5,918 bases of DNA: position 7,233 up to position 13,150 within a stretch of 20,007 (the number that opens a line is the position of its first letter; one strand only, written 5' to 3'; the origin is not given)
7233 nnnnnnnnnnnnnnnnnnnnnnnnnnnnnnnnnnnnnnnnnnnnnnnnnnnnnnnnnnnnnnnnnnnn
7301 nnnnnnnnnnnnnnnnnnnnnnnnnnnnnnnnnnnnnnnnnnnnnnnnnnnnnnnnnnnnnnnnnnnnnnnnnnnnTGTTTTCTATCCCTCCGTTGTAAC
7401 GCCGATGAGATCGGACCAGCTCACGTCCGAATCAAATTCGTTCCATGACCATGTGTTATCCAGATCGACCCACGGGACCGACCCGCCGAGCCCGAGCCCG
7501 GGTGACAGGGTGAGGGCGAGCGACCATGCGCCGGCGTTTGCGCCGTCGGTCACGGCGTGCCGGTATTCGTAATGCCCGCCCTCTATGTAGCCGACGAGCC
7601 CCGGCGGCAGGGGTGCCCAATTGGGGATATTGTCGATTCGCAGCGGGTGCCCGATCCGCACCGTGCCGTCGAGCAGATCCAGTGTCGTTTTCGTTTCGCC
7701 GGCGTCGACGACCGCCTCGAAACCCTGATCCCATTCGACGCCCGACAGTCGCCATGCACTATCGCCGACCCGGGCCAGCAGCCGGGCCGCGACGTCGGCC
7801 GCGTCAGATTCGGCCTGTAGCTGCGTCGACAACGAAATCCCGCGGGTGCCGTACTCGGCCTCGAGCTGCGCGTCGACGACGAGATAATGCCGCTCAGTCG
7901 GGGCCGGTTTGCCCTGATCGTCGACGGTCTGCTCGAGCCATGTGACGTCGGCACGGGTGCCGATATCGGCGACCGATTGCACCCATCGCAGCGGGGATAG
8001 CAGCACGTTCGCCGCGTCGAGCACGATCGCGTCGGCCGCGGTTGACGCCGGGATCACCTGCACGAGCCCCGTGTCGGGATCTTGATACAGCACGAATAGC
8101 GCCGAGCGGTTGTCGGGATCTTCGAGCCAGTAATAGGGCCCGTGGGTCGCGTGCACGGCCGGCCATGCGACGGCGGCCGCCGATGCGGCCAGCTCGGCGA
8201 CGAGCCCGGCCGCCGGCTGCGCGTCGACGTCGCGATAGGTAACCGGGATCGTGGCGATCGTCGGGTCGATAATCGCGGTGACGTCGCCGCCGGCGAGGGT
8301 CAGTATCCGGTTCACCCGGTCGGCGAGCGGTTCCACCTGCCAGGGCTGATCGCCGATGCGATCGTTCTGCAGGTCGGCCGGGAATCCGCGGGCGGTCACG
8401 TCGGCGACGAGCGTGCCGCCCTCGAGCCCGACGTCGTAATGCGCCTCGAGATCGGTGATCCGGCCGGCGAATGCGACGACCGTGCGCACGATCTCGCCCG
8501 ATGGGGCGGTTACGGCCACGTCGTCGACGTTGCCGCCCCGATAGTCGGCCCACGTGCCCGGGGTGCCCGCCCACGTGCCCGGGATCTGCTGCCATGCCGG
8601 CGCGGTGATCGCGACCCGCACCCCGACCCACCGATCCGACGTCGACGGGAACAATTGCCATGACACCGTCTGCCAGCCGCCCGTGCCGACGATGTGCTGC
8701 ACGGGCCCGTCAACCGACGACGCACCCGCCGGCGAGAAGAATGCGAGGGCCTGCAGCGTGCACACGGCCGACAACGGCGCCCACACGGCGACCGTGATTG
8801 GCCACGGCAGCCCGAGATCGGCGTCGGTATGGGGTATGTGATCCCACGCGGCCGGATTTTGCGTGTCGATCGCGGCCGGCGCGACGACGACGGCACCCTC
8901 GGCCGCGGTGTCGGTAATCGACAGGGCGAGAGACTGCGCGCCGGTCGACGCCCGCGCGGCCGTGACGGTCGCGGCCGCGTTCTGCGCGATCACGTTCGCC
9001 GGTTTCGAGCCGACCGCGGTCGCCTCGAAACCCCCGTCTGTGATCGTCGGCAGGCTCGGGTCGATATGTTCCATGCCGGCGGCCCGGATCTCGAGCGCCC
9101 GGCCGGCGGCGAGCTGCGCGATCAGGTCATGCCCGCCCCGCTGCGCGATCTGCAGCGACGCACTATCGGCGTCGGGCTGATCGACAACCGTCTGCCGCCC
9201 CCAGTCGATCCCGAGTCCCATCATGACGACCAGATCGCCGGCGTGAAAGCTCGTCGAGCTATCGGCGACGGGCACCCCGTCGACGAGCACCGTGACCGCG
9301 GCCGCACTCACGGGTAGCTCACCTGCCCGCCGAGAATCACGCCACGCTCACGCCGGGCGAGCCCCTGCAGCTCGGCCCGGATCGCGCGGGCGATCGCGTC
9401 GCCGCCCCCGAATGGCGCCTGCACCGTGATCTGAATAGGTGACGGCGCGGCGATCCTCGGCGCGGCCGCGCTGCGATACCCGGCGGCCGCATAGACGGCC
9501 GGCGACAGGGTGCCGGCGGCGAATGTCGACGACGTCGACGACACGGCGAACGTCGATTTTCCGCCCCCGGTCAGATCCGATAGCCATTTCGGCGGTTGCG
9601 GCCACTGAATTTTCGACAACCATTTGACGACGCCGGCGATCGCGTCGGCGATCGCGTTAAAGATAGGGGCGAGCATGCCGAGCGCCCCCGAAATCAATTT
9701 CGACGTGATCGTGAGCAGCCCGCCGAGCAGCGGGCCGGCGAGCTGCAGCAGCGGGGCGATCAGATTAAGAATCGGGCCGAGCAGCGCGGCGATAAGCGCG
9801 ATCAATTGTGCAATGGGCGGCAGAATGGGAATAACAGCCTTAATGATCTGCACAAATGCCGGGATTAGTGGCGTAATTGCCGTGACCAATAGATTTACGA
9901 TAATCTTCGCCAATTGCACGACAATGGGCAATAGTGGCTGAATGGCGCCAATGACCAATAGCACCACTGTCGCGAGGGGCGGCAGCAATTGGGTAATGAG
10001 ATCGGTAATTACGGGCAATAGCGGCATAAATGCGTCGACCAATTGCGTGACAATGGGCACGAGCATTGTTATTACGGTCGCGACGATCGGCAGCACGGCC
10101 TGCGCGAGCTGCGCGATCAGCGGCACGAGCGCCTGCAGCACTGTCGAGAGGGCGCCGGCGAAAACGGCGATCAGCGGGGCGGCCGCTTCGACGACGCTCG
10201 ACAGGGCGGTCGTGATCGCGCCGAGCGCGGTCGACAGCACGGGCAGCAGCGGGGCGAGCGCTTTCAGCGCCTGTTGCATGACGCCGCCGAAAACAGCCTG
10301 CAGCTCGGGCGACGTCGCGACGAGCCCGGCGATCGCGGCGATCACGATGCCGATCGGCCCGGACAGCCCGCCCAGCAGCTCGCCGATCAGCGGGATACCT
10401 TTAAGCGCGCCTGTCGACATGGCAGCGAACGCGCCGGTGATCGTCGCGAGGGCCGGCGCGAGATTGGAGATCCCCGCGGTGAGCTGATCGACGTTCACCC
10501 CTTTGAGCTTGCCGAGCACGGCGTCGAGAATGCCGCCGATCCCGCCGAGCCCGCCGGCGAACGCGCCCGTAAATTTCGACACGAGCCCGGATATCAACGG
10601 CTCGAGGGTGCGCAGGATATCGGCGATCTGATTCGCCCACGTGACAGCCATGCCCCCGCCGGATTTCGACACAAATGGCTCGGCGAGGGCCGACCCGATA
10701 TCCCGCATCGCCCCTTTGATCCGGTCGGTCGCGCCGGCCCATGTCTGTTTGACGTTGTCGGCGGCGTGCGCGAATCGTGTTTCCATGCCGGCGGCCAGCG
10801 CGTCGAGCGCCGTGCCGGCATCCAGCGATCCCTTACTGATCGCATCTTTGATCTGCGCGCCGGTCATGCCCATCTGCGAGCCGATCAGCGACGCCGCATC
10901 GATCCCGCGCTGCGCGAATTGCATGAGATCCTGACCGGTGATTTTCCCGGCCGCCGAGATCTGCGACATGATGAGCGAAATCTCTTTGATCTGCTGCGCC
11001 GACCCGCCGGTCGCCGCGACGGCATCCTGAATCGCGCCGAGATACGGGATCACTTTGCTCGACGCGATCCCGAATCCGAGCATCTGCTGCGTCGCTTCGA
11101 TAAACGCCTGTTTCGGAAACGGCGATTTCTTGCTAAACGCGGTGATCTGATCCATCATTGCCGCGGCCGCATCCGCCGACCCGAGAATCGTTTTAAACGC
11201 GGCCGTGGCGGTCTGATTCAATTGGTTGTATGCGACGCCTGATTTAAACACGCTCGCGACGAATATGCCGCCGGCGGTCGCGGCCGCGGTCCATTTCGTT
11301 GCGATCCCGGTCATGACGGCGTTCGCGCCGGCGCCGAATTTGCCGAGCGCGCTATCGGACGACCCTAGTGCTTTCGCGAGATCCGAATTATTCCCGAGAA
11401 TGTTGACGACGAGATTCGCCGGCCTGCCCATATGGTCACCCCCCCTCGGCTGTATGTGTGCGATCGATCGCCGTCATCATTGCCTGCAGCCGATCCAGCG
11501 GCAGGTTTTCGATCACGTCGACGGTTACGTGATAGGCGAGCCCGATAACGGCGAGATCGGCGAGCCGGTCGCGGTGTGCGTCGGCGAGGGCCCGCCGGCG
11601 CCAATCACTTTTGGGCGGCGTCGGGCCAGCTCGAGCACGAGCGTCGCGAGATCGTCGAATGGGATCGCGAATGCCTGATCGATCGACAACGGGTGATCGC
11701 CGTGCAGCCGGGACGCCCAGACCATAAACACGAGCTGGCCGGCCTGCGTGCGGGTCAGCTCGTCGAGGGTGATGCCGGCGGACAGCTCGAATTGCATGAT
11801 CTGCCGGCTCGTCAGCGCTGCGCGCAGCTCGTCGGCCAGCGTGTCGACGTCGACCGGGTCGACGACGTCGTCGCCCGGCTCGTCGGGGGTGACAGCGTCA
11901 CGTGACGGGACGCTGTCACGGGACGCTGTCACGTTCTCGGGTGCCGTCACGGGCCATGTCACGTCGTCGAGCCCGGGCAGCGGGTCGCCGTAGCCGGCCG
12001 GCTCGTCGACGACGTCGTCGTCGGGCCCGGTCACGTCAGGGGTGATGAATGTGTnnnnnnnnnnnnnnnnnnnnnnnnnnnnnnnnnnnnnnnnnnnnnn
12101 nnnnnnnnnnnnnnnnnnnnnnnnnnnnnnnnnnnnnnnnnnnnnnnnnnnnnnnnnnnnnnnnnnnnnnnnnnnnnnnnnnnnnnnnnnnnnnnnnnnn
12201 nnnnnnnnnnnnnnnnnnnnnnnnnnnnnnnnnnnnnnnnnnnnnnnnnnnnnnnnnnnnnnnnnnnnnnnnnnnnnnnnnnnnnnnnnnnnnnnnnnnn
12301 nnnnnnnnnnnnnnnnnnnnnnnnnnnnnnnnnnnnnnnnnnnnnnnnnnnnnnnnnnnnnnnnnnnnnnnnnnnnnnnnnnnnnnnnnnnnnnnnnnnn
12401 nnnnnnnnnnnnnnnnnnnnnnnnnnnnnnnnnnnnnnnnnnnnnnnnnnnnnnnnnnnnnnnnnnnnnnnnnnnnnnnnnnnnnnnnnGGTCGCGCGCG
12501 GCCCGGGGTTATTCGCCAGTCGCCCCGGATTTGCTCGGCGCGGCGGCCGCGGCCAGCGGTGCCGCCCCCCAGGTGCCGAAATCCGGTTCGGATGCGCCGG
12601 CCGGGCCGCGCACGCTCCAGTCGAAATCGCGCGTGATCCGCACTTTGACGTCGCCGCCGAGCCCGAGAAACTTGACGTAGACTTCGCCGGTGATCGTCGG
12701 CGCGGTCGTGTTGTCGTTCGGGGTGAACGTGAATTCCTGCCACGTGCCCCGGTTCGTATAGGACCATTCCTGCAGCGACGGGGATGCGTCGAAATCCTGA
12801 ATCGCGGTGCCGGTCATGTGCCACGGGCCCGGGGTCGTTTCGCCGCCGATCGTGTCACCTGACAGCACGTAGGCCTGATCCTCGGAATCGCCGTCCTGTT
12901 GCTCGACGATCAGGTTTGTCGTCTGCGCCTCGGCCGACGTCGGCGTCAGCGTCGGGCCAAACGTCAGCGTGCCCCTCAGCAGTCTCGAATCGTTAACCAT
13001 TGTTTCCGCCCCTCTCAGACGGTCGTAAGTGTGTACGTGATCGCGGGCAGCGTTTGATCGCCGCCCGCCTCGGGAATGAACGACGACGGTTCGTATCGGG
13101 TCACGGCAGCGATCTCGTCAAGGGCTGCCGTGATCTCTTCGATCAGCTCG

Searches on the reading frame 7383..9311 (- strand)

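Call 11: search_protein_families(library=pfam, max_evalue=0.01, proteins=[window:7383-9311:-])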
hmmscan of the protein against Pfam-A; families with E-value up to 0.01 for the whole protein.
window:7383-9311:- (642 aa): 0 families

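Call 12: search_protein_families(library=phrogs, max_evalue=0.001, proteins=[window:7383-9311:-])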
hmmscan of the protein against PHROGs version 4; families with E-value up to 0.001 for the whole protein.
window:7383-9311:- (642 aa): 1 family
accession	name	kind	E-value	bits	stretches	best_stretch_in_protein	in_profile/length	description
phrog_38875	-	unknown function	1e-25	91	1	4-640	5-644/658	-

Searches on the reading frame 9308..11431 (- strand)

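Call 11: search_protein_families(library=pfam, max_evalue=0.01, proteins=[window:9308-11431:-])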
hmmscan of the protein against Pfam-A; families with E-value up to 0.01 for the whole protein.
window:9308-11431:- (707 aa): 2 families
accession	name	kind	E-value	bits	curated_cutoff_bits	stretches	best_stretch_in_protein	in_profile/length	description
PF20155.4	TMP_3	-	6.3e-21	75.4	41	1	67-244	5-185/192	Tape measure protein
PF04513.17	Baculo_PEP_C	-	3.1e-07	31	38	0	396-472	33-105/140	Baculovirus polyhedron envelope protein, PEP, C terminus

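Call 12: search_protein_families(library=phrogs, max_evalue=0.001, proteins=[window:9308-11431:-])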
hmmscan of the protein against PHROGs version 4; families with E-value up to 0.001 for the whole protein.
window:9308-11431:- (707 aa): 18 families
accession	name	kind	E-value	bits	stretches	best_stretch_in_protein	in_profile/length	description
phrog_58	-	tail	1.9e-25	90.5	1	24-637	300-871/1544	tail length tape measure protein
phrog_12798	-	tail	4.4e-21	75.8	1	5-533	5-444/1031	tail length tape measure protein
phrog_9959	-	tail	1.5e-16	60.2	1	73-201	79-204/1708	tail length tape measure protein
phrog_305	-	tail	7.8e-13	48.9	1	316-628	284-620/1001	tail length tape measure protein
phrog_5493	-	tail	2.3e-12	47.1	1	267-602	562-888/1102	tail length tape measure protein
phrog_6090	-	tail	6.9e-11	41.5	1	262-608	616-962/1853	tail length tape measure protein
phrog_1204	-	tail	2.5e-09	36.6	1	220-606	601-967/1483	tail protein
phrog_1686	-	tail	3.4e-09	36.1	1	26-243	98-311/1224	tail length tape measure protein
phrog_1942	-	tail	9.9e-09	35.2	1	20-291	111-378/1178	tail length tape measure protein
phrog_973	-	tail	2.6e-08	33.2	1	47-239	112-313/1465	tail length tape measure protein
phrog_1272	-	tail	9e-08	31.3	1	223-592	528-898/1606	tail length tape measure protein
phrog_21157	-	tail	2.1e-07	30.7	1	60-473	290-678/782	minor tail protein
phrog_1768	-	lysis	6.8e-07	28.3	1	86-245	99-260/1577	endolysin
phrog_1068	-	tail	9.2e-06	25.7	1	134-370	185-365/706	tail length tape measure protein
phrog_28083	-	unknown function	5.5e-05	22.9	1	366-580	385-572/830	-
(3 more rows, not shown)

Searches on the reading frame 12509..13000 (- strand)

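Call 13: search_protein_families(library=phrogs, max_evalue=0.001, proteins=[window:12509-13000:-])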
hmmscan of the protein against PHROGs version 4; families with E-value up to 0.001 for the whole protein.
window:12509-13000:- (163 aa): 1 family
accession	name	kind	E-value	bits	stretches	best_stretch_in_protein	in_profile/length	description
phrog_4574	-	tail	4e-20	73.2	1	10-134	10-139/147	major tail protein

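Call 14: search_protein_families(library=pfam, max_evalue=0.01, proteins=[window:12509-13000:-])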
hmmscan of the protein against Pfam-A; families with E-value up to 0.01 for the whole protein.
window:12509-13000:- (163 aa): 0 families
